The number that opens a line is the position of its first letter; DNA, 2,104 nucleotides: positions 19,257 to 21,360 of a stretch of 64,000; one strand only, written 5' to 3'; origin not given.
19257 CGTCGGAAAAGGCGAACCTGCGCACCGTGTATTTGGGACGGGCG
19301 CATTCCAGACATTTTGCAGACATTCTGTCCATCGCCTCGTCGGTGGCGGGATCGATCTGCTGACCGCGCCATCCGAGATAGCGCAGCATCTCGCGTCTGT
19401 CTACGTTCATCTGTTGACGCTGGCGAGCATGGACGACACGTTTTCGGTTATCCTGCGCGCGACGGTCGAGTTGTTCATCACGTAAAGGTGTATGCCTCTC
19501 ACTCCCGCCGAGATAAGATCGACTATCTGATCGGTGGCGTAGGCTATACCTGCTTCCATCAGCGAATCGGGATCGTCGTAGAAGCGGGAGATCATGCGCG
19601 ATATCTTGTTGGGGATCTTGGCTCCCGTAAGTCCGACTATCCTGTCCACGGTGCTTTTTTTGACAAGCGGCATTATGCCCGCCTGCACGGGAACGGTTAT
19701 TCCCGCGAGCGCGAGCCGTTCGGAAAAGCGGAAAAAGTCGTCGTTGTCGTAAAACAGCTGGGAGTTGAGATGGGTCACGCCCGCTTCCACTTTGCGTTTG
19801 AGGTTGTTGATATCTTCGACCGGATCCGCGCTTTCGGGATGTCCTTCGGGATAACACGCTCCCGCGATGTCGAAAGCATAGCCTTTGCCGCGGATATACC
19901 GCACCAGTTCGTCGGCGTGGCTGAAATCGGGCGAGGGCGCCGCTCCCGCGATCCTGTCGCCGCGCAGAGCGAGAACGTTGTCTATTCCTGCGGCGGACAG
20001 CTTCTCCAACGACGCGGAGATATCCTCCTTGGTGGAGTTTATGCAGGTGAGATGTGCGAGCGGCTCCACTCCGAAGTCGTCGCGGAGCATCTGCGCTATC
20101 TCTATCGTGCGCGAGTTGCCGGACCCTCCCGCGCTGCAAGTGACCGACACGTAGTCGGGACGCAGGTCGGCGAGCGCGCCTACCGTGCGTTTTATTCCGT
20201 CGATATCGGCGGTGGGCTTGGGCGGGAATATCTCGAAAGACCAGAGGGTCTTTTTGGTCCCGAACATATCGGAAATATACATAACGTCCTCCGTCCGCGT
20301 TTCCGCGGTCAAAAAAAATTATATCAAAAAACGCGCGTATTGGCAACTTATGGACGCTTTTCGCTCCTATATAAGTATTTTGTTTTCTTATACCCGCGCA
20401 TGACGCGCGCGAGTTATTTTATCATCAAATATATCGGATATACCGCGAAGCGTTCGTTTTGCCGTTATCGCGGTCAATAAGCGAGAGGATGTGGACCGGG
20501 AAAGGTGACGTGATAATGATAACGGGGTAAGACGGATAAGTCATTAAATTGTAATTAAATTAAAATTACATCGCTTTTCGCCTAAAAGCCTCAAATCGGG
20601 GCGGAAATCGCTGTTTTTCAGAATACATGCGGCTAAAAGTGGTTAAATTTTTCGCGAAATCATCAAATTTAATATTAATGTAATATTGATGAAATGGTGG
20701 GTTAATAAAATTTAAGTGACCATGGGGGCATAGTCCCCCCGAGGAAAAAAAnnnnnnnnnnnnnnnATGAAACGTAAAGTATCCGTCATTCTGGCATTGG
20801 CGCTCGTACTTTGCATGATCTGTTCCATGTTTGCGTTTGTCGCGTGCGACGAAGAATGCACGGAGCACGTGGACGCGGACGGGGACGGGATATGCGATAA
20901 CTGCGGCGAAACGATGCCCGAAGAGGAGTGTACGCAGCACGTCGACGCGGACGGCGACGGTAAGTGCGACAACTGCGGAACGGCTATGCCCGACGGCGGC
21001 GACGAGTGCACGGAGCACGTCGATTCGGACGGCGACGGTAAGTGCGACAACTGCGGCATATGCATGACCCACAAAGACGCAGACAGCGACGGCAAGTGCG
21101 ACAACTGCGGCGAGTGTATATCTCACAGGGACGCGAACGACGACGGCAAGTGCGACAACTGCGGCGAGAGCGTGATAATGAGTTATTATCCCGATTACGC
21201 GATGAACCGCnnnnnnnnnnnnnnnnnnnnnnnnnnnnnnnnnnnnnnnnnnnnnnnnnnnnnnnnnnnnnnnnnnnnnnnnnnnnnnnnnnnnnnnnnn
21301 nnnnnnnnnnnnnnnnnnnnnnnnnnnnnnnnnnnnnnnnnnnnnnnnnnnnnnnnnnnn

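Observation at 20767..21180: Five tandem C-x2-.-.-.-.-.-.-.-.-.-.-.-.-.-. units at the N-terminus of a 1,255-aa lipoprotein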

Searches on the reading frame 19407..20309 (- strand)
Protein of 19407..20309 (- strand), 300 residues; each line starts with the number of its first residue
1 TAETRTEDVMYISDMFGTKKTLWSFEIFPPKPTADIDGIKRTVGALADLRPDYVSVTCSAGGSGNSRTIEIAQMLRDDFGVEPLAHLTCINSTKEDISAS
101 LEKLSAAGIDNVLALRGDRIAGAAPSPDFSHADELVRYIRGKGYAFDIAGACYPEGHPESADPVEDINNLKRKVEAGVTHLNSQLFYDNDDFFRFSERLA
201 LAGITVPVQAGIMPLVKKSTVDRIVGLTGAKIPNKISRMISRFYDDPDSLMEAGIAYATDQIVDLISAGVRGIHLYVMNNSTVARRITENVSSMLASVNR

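Call 65: search_protein_families(library=pfam, proteins=[window:19407-20309:-], max_evalue=0.00001)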
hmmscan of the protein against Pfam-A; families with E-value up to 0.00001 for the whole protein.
window:19407-20309:- (300 aa): 1 family
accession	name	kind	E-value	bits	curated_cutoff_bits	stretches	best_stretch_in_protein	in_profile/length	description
PF02219.23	MTHFR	-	5.3e-75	252.8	24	1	15-291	5-286/287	Methylenetetrahydrofolate reductase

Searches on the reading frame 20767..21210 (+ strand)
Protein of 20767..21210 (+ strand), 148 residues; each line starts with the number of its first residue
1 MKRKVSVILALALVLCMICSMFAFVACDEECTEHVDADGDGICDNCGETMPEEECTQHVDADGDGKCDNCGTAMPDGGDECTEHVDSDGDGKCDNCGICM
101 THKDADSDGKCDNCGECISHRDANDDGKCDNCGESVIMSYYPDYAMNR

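Call 3: search_protein_families(library=pfam, proteins=[window:20767-21210:+], max_evalue=10)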
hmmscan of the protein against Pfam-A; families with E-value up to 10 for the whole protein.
window:20767-21210:+ (148 aa): 13 families
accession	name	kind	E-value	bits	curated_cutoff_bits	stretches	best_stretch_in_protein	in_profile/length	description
PF05191.20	ADK_lid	-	0.00027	21.2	26.6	4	125-137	20-32/36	Adenylate kinase, active site lid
PF18439.7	zf_UBZ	-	0.031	14.4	25.6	1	42-60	4-22/32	Ubiquitin-Binding Zinc Finger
PF23580.1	Znf_XAF1_N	-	0.035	14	27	3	124-136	3-15/30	XIAP-associated factor 1-like, N-terminal zinc finger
PF14012.11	DUF4229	-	0.05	14.1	27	1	5-37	31-63/68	Protein of unknown function (DUF4229)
PF17032.10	Zn_ribbon_15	-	0.051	14.8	28.9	2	13-52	25-64/73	zinc-ribbon family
PF12773.13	DZR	-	0.14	12.8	27.3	2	54-97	3-45/45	Double zinc ribbon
PF13240.11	Zn_Ribbon_1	-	0.29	11.4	25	2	66-77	1-12/23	zinc-ribbon domain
PF00036.39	EF-hand_1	-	0.71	10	25.4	2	57-68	7-18/29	EF hand domain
PF13248.11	Zn_ribbon_3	-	2.2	8.3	27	3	128-136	4-11/26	zinc-ribbon domain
PF07754.17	HVO_2753_ZBP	-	2.3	8.5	33.2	2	111-137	1-27/46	Small zinc finger protein HVO_2753-like, Zn-binding pocket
PF12230.13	PRP21_like_P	-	2.3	8.4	28.2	1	37-59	153-171/213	Pre-mRNA splicing factor PRP21 like protein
PF24444.1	DUF7563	-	4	7.5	27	1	128-136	3-11/39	Family of unknown function (DUF7563)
PF18912.6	DZR_2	-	5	7.5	27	0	54-81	26-52/56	Double zinc ribbon domain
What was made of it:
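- On Thrombospondin type-3 repeat (PF02412 TSP_3): TSP_3 is not listed for the 148-aa N-terminus or for the whole protein, even at E <= 10 (call 3).
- On EF-hand (PF00036): EF-hand_1 scores E 0.71, 10 bits against a cut-off of 25.4 (call 3).
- On Zinc knuckle / zinc ribbon (e.g. ADK_lid PF05191, Zn_ribbon families): All the zinc-ribbon families score E 0.03-5 (call 3).
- On Excalibur (PF05901) and dockerin (PF00404): Neither is listed at E <= 10 (call 3).
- Closest known: Dx[DN]xDG calcium-binding loop class. Same: The EF-hand_1 profile aligns the loop in register, but only at E 0.71 (call 3).
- The best Pfam resemblance, though below threshold, is the zinc-binding adenylate kinase lid (call 3).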

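Call 4: search_protein_families(library=ncbifam, proteins=[window:20767-21210:+], max_evalue=10)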
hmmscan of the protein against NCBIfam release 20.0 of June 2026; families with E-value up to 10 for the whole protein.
window:20767-21210:+ (148 aa): 8 families
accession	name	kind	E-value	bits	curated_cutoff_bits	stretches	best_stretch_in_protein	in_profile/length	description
NF033609.2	MSCRAMM_ClfA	exception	0.0044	14.8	1150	1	44-126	645-727/934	MSCRAMM family adhesin clumping factor ClfA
NF012181.0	MSCRAMM_SdrD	exception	0.0045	14.4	2500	1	36-126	1127-1251/1379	MSCRAMM family adhesin SdrD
NF000535.3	MSCRAMM_SdrC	exception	0.006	14.6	1700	1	36-126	749-845/963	MSCRAMM family adhesin SdrC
NF033845.1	MSCRAMM_ClfB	exception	0.019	12.9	999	1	47-127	677-778/871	MSCRAMM family adhesin clumping factor ClfB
NF011481.0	PRK14890.1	equivalog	0.033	14.2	61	1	103-138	4-39/61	putative Zn-ribbon RNA-binding protein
NF041410.1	XopAW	subfamily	0.1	12.4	120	1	83-130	33-81/235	XopAW family type III secretion system calcium-binding effector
NF052506.1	PA5033_fam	subfamily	0.36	9.6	100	1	1-44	1-43/284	PA5033 family protein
NF047639.1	throspo3_MtsD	equivalog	1.6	6.8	800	1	30-133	386-489/651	cell-cell cohesion protein MtsD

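Call 18: predict_structure(alignment_id=A1)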
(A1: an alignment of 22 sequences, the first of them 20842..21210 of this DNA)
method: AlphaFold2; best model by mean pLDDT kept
length: 123 residues; sequences in the alignment: 22
mean_pLDDT: 69.6   pTM: 0.34
mean pLDDT of the five models: 69.6, 66.2, 64.5, 62.5, 62.1
residues with pLDDT >= 90: 0; 70-90: 79; 50-70: 30; < 50: 14
segments of 3 or more residues with pLDDT < 50: 52-54, 114-120
pLDDT, mean of each block of 10 residues (from residue 1): 61 80 69 68 70 57 78 76 78 77 78 50 46
secondary structure, 60 per line:
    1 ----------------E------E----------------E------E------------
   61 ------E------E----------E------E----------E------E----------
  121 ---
elements in order:
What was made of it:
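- On EF-hand (PF00036): The model contains no helix (call 18).
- Closest known: Dx[DN]xDG calcium-binding loop class. Different: There are no flanking helices (call 18).
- The AF2 model puts a beta-bridge hairpin around every C-D-N-C-G, with pLDDT about 76-80 in the units and lower in the spacers (call 18). The model is only of medium confidence (mean pLDDT 69.6, pTM 0.34, call 18). Neither the dockerin profile nor a helix is present (calls 3, 18). Medium model confidence and almost no regular secondary structure (call 18).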

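Call 22: fold_search(model_id=the predicted structure, library=pdb)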
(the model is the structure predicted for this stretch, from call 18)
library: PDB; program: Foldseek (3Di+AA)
matches with E <= 10: 66; with E <= 0.001: 0
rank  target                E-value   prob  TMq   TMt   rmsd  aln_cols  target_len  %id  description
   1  7zpq_CC               8.4e-01  0.03  0.13  0.14  11.9        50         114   30  Structure of the RQT-bound 80S ribosome from S. cerevisiae (C1) (released 2023-02-22)
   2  9i8y_B                1.1e+00  0.01  0.12  0.06   8.4        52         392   21  SpCas12Cas12f1 in complex with sgRNA and cognate DNA (released 2025-07-23)
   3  7ob9_I                1.8e+00  0.03  0.13  0.25   9.7        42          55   21  Cryo-EM structure of human RNA Polymerase I in elongation state (released 2021-12-08)
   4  4kfz_B                2.2e+00  0.01  0.11  0.09  15.3       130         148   16  Crystal structure of LMO2 and anti-LMO2 VH complex (released 2014-01-22)
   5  1k83_L                2.4e+00  0.01  0.10  0.22   9.9        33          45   18  Crystal Structure of Yeast RNA Polymerase II Complexed with the Inhibitor Alpha Amanitin (released 2002-02-13)
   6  9lvj_C                2.6e+00  0.01  0.10  0.04  12.8        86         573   16  Cryo-EM structure of Sestrin2 bound human GATOR2 complex (released 2025-08-13)
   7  2lxd_MODEL_1_A        2.9e+00  0.01  0.08  0.08  11.6        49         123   22  Backbone 1H, 13C, and 15N Chemical Shift Assignments for LMO2(LIM2)-Ldb1(LID) (released 2012-09-12)
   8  9nwe_A                2.9e+00  0.01  0.11  0.01  18.0        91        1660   19  E3 ligase UBR4-KCMF1-calmodulin complex (released 2025-06-18)
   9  9oti_C                3.2e+00  0.01  0.12  0.06  11.7        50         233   24  GATOR2 complex bound to arginine sensor CASTOR1 (released 2025-10-01)
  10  9nwe_B                3.2e+00  0.01  0.11  0.01  17.9        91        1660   19  E3 ligase UBR4-KCMF1-calmodulin complex (released 2025-06-18)
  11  9d9z_A                3.2e+00  0.01  0.11  0.01  18.0        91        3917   19  Structure of human UBR4-KCMF1-CaM E3 ligase complex (Silencing Factor of the Integrated stress response, SiFI) (released 2025-06-11)
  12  3gj8_D                3.5e+00  0.02  0.12  0.41   5.4        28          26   28  Crystal structure of human RanGDP-Nup153ZnF34 complex (released 2009-08-04)
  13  9lvk_A                3.5e+00  0.01  0.12  0.04  10.4        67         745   15  Cryo-EM structure of CASTOR1 bound human GATOR2 complex (released 2025-08-13)
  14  9oti_L                3.5e+00  0.00  0.09  0.04  18.5       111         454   16  GATOR2 complex bound to arginine sensor CASTOR1 (released 2025-10-01)
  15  1h79                  3.8e+00  0.01  0.12  0.04   5.5        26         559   31  STRUCTURAL BASIS FOR ALLOSTERIC SUBSTRATE SPECIFICITY REGULATION IN CLASS III RIBONUCLEOTIDE REDUCTASES: NRDD IN COMPLEX (released 2002-03-28)
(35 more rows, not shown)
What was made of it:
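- Tried and rejected: Nothing significant (call 22).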

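Call 36: search_solved_structures(query=A1, max_evalue=10, show_alignments=4)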
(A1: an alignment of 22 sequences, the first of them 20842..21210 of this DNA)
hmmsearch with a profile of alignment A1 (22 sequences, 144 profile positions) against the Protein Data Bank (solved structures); distinct sequences matched with E-value up to 10: 30.
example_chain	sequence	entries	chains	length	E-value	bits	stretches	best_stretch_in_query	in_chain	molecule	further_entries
5wjq_D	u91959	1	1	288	2.8e-05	27.1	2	39-134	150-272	Zinc finger protein 568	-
5v3m_C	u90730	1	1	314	4.1e-05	26.5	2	38-134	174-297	Zinc finger protein 568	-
2i13_A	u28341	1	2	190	0.00024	24.1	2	39-119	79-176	Aart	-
5v3j_E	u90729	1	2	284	0.00028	23.8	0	36-135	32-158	Zinc finger protein 568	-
2m0d_A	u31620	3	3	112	0.0029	20.5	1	39-106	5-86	Zinc finger and BTB domain-containing protein 17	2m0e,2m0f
2cot_A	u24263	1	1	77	0.003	20.5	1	64-98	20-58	Zinc finger protein 435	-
7mc1_A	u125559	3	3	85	0.0042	20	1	40-100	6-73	Isoform 2 of Zinc finger and BTB domain-containing protein 17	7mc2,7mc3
1mey_C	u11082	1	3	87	0.0067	19.4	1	39-101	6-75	CONSENSUS ZINC FINGER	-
7txc_E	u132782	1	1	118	0.015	18.2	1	39-111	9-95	Hypermethylated in cancer 2 protein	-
2lce_A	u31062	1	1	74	0.078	15.9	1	30-76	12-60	B-cell lymphoma 6 protein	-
6ml2_A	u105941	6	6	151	0.097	15.6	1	39-118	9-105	Zinc finger and BTB domain-containing protein 24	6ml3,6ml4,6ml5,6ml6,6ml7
2kmk_A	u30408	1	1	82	0.12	15.3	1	40-100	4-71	Zinc finger protein Gfi-1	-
2ee8_A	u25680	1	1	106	0.15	15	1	64-113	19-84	Protein odd-skipped-related 2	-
2k9h_A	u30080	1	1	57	0.25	14.2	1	64-101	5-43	Glycoprotein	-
5lpi_D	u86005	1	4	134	0.62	13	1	39-128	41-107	Centrosomal protein of 104 kDa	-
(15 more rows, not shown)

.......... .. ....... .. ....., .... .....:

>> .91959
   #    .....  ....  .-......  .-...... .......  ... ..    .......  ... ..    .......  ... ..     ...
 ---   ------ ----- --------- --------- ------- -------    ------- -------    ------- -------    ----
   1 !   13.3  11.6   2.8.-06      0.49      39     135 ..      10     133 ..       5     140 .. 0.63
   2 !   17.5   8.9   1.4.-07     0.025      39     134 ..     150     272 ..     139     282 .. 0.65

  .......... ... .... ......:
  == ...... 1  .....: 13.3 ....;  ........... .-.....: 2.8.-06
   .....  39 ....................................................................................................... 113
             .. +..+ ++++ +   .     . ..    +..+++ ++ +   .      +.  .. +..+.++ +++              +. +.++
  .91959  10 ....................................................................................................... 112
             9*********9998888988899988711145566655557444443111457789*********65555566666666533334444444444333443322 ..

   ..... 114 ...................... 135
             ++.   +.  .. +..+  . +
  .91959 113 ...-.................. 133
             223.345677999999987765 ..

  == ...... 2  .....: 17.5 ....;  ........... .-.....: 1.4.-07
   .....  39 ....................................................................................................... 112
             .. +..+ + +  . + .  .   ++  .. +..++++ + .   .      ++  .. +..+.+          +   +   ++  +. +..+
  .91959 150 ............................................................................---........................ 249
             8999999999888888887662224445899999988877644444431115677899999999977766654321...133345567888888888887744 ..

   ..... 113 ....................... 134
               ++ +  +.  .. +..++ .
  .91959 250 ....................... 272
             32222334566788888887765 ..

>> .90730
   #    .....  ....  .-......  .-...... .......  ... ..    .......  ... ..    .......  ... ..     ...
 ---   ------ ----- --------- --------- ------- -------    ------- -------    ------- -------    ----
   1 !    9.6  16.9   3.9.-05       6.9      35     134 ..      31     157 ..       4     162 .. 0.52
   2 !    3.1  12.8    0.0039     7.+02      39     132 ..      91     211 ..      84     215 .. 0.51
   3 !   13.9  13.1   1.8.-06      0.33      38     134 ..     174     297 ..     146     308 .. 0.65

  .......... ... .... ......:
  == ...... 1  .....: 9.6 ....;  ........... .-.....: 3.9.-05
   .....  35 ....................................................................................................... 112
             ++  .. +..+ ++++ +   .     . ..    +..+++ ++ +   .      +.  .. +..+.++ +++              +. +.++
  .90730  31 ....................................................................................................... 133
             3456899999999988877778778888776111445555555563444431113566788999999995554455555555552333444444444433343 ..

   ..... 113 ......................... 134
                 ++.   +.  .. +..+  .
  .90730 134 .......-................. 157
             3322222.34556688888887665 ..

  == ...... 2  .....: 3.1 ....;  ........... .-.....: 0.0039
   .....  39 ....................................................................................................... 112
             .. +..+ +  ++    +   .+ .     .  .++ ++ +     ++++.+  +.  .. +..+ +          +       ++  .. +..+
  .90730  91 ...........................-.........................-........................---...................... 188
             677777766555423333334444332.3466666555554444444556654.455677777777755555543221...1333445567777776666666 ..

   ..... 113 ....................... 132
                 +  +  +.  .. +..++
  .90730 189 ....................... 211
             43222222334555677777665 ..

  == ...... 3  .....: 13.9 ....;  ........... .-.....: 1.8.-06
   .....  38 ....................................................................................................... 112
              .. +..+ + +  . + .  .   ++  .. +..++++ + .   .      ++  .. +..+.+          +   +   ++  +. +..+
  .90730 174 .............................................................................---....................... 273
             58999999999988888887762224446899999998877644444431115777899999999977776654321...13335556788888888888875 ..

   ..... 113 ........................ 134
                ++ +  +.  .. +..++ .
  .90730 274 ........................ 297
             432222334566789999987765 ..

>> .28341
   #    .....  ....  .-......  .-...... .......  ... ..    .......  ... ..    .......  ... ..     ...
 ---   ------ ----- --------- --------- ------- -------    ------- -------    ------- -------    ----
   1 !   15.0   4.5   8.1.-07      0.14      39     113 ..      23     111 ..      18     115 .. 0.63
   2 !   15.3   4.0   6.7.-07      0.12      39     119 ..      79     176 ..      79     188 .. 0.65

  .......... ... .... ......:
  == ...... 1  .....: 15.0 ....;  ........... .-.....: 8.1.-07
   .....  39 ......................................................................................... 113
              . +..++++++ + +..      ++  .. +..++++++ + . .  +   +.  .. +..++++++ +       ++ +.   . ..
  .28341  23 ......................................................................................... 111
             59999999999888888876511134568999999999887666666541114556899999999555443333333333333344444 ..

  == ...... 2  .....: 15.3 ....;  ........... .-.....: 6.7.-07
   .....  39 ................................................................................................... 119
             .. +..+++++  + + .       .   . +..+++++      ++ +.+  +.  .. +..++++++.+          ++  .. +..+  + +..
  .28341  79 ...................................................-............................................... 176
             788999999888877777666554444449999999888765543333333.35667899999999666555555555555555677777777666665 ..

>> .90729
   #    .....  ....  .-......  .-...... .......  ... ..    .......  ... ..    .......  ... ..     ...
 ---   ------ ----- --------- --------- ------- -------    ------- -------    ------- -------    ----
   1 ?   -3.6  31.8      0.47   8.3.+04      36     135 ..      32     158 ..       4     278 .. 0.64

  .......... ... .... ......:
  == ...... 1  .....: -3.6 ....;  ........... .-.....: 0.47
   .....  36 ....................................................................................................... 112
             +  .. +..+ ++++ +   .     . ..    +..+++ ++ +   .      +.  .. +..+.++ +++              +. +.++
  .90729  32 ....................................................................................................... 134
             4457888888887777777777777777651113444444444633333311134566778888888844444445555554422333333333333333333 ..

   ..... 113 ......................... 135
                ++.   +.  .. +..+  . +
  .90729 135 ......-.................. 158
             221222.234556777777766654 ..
